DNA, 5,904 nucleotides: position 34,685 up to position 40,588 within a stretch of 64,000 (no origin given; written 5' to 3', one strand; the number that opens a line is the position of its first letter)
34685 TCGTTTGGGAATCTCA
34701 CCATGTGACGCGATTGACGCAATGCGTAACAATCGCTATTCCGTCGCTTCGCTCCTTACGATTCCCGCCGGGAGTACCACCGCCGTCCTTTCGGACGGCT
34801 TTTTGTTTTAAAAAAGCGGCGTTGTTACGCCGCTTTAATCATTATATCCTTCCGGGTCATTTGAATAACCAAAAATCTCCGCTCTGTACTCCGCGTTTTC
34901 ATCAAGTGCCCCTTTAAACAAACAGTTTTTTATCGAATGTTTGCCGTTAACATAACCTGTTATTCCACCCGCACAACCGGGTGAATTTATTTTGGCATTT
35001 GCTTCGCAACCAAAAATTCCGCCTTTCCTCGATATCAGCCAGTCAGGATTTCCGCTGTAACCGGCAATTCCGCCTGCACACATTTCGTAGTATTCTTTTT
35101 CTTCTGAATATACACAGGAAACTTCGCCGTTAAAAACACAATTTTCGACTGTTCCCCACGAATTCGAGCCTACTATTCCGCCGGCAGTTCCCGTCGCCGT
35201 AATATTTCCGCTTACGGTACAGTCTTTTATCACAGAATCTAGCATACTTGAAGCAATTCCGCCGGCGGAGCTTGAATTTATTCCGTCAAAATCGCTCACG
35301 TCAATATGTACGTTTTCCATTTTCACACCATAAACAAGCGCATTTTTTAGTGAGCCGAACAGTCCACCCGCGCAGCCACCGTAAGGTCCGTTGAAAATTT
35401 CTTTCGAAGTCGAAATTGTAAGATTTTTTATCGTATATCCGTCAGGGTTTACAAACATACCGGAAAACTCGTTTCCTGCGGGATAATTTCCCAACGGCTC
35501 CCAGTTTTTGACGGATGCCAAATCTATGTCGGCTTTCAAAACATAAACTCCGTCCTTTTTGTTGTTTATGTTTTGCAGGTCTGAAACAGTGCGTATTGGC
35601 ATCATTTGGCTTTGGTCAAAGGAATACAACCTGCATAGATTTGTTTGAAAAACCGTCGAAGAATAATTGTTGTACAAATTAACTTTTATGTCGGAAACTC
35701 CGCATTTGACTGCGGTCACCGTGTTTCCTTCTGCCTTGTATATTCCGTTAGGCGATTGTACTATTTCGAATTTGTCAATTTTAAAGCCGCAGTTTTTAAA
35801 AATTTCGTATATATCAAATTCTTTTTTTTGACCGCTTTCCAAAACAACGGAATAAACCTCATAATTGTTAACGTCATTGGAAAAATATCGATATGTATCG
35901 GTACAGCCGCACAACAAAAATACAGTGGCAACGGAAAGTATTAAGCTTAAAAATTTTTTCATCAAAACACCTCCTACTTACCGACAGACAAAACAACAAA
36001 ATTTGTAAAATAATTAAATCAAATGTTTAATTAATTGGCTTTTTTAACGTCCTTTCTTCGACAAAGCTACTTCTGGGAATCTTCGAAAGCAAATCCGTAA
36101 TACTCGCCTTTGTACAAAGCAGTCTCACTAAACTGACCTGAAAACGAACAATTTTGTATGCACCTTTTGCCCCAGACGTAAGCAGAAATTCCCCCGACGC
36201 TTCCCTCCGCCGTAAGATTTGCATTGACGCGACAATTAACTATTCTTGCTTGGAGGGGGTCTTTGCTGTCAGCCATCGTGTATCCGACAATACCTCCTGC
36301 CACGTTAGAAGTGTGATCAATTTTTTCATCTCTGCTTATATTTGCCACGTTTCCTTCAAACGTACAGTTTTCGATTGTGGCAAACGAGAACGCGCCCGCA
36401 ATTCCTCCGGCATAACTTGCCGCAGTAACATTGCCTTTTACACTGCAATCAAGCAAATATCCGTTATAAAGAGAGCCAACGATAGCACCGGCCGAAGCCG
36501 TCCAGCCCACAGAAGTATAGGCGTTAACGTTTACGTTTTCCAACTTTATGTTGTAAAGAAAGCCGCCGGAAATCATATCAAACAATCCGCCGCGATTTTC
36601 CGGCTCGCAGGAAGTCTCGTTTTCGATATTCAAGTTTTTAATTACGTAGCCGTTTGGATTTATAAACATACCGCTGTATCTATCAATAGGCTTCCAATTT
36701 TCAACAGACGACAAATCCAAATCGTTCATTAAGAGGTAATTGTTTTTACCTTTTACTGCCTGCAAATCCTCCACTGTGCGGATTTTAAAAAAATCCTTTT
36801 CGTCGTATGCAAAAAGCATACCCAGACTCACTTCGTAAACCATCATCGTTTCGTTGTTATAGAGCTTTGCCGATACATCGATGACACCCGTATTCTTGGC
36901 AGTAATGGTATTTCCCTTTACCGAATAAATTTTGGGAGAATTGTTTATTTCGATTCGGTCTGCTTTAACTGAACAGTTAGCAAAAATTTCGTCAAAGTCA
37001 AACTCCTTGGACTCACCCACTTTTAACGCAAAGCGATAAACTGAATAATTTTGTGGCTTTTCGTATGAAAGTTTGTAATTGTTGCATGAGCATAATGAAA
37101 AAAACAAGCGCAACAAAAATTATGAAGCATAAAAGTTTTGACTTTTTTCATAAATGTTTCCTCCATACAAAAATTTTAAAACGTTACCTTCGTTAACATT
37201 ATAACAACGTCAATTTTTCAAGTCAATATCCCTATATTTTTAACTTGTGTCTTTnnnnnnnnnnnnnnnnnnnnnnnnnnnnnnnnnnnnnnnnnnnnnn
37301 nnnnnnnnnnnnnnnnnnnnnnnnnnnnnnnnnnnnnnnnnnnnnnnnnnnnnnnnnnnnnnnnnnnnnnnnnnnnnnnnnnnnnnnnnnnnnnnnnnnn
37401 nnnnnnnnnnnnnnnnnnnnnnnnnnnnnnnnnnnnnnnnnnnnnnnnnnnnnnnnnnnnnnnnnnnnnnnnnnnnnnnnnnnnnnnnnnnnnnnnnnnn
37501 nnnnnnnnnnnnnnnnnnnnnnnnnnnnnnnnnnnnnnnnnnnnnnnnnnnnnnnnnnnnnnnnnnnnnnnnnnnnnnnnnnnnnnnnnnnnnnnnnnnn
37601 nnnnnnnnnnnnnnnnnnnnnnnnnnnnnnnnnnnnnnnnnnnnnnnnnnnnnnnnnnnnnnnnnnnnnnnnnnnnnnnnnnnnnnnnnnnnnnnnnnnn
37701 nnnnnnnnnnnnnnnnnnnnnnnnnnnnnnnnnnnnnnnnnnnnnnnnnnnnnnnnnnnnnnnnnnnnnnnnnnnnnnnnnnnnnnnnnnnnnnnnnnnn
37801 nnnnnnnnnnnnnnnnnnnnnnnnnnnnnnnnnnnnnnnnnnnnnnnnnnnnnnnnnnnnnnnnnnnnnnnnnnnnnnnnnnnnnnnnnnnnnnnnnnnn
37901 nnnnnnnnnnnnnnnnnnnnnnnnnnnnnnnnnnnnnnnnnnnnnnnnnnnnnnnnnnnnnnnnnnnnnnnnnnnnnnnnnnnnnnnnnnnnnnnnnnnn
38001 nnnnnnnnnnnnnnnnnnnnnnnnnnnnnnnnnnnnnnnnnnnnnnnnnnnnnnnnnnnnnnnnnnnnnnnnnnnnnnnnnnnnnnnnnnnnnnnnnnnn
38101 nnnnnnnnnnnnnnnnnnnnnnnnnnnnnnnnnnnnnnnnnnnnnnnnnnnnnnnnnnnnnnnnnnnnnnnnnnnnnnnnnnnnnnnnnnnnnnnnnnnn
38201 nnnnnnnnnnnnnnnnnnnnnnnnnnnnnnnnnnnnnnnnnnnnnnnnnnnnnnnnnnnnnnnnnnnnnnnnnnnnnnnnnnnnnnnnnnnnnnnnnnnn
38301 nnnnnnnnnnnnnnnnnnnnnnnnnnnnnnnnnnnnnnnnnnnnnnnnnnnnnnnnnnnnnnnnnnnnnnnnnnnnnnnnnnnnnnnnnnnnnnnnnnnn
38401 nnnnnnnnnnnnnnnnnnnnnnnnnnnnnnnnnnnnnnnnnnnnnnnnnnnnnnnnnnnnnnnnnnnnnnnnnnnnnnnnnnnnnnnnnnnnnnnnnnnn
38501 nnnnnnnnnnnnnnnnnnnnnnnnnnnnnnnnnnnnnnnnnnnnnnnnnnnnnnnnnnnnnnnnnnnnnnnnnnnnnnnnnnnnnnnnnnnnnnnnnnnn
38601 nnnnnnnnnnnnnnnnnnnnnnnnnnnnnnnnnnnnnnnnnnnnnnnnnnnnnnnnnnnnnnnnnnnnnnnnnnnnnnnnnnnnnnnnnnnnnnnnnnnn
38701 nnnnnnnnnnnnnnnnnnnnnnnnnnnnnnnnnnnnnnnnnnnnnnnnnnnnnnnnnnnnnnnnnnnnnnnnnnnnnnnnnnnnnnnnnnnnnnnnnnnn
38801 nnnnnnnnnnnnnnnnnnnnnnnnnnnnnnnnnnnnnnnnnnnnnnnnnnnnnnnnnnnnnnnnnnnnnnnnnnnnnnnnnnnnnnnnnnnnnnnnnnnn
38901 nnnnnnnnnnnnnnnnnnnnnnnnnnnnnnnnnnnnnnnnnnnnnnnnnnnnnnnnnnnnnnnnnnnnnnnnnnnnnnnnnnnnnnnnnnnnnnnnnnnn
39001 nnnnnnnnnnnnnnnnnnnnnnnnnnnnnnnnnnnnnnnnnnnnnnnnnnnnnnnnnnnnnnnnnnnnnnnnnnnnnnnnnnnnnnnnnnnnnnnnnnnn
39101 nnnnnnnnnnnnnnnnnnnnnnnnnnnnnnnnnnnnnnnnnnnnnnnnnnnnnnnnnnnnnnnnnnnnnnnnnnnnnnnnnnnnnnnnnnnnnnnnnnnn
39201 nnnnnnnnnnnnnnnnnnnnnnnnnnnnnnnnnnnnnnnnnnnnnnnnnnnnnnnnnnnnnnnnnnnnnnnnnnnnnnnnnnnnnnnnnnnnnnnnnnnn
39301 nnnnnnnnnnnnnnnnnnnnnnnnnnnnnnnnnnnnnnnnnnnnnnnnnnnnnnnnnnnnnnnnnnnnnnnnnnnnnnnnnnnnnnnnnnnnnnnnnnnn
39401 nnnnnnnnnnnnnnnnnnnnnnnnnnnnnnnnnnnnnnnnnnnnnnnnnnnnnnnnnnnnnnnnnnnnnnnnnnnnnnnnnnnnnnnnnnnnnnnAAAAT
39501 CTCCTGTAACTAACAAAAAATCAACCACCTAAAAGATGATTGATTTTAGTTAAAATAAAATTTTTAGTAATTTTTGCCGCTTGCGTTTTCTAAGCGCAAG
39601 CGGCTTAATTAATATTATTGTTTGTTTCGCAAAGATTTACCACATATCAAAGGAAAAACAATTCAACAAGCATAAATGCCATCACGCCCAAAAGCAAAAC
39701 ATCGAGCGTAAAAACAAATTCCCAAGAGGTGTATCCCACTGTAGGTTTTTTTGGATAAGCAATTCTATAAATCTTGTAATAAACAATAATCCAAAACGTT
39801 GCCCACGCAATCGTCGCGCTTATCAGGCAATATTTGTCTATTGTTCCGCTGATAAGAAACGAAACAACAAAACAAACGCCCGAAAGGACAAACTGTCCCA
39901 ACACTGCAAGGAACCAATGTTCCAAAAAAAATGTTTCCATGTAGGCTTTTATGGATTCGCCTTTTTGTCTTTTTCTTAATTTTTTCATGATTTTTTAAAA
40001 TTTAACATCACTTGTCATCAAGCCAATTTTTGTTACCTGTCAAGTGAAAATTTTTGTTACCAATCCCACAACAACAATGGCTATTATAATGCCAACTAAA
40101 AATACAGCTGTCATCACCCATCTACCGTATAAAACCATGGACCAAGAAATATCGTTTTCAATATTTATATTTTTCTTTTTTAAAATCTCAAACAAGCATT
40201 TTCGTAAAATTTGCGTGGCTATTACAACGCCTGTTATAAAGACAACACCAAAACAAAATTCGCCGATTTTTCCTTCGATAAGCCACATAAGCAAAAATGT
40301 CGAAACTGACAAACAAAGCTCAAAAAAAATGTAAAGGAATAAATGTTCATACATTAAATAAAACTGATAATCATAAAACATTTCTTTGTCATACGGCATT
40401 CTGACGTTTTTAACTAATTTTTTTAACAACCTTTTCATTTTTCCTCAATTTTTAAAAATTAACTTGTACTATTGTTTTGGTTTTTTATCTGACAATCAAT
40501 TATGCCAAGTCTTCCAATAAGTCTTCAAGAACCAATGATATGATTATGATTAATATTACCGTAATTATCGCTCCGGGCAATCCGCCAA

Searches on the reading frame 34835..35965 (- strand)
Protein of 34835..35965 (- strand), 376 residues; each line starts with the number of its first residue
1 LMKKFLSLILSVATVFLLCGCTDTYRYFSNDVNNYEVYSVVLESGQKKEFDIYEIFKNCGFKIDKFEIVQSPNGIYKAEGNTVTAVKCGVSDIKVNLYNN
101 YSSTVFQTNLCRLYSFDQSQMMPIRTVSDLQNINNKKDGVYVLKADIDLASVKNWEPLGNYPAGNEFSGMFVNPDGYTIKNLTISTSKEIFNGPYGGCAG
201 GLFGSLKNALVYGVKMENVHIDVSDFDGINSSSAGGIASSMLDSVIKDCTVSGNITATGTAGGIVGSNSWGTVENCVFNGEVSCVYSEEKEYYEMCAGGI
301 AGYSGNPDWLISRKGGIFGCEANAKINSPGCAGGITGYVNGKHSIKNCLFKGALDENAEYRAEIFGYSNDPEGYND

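Call 5: search_protein_families(library=pfam, proteins=[window:34835-35965:-], max_evalue=0.1)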
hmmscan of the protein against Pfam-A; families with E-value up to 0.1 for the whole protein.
window:34835-35965:- (376 aa): 1 family
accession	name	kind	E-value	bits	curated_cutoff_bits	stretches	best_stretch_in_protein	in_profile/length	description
PF07581.17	Glug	-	1.1e-07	32.2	20.5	2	259-283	3-28/28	The GLUG motif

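Call 19: search_protein_families(library=phrogs, proteins=[window:34835-35965:-], max_evalue=0.01)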
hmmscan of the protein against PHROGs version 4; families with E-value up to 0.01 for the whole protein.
window:34835-35965:- (376 aa): 1 family
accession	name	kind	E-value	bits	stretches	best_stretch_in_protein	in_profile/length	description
phrog_30905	-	unknown function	1.3e-08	35.9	1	124-266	5-128/139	-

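Call 20: search_protein_families(library=ncbifam, proteins=[window:34835-35965:-], max_evalue=0.01)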
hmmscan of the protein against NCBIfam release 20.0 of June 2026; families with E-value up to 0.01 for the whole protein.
window:34835-35965:- (376 aa): 3 families
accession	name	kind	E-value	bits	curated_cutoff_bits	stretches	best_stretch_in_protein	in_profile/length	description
NF046021.1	ZmpC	exception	0.001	16.3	3000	1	137-354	1033-1225/2181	zinc metalloprotease C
NF046017.1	ZmpA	exception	0.0045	14.2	3000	1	201-356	933-1078/2052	zinc metalloprotease A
NF046019.1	ZmpB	exception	0.0076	13.4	3000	1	148-285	823-960/1969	zinc metalloprotease B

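Call 66: search_protein_families(library=padloc, proteins=[window:34835-35965:-], max_evalue=0.01)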
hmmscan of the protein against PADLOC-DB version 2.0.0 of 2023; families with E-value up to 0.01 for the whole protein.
window:34835-35965:- (376 aa): 0 families

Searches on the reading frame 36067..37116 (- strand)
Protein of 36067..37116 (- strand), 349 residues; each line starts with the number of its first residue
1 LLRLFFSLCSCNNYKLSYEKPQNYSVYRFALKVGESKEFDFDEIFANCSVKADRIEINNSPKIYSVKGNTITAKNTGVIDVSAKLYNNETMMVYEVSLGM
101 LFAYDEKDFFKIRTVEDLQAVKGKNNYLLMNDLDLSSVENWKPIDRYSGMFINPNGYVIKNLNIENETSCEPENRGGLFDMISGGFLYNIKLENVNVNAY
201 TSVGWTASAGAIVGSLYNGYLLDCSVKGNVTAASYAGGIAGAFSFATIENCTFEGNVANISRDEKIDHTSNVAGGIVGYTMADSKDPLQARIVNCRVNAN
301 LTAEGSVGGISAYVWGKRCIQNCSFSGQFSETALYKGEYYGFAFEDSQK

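Call 5: search_protein_families(library=pfam, proteins=[window:36067-37116:-], max_evalue=0.1)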
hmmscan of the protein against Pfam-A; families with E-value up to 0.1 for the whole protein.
window:36067-37116:- (349 aa): 1 family
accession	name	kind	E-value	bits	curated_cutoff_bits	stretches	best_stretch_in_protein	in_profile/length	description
PF07581.17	Glug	-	2.6e-09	37.3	20.5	2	233-257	2-27/28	The GLUG motif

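Call 19: search_protein_families(library=phrogs, proteins=[window:36067-37116:-], max_evalue=0.01)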
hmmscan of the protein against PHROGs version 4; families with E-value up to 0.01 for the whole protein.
window:36067-37116:- (349 aa): 0 families

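Call 20: search_protein_families(library=ncbifam, proteins=[window:36067-37116:-], max_evalue=0.01)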
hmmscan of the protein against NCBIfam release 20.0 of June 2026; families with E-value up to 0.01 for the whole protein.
window:36067-37116:- (349 aa): 1 family
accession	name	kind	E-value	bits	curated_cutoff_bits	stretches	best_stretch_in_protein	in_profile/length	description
NF046021.1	ZmpC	exception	0.0004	17.7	3000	1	177-310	1083-1210/2181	zinc metalloprotease C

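Call 66: search_protein_families(library=padloc, proteins=[window:36067-37116:-], max_evalue=0.01)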
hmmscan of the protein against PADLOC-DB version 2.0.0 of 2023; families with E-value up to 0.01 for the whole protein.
window:36067-37116:- (349 aa): 0 families

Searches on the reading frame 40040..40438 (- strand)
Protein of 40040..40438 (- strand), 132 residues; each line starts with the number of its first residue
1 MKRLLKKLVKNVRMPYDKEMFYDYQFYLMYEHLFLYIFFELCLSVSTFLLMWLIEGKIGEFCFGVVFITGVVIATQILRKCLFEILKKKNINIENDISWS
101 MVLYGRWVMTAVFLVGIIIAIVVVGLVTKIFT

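Call 5: search_protein_families(library=pfam, proteins=[window:40040-40438:-], max_evalue=0.1)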
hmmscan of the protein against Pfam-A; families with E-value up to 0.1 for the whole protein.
window:40040-40438:- (132 aa): 1 family
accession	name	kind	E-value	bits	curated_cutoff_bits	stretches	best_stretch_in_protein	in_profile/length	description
PF04403.18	PqiA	-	0.056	13.8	23.8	0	95-130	88-123/156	Paraquat-inducible protein A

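Call 19: search_protein_families(library=phrogs, proteins=[window:40040-40438:-], max_evalue=0.01)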
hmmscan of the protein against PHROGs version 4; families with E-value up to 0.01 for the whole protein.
window:40040-40438:- (132 aa): 0 families

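Call 20: search_protein_families(library=ncbifam, proteins=[window:40040-40438:-], max_evalue=0.01)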
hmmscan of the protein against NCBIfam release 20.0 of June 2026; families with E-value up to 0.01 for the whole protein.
window:40040-40438:- (132 aa): 0 families
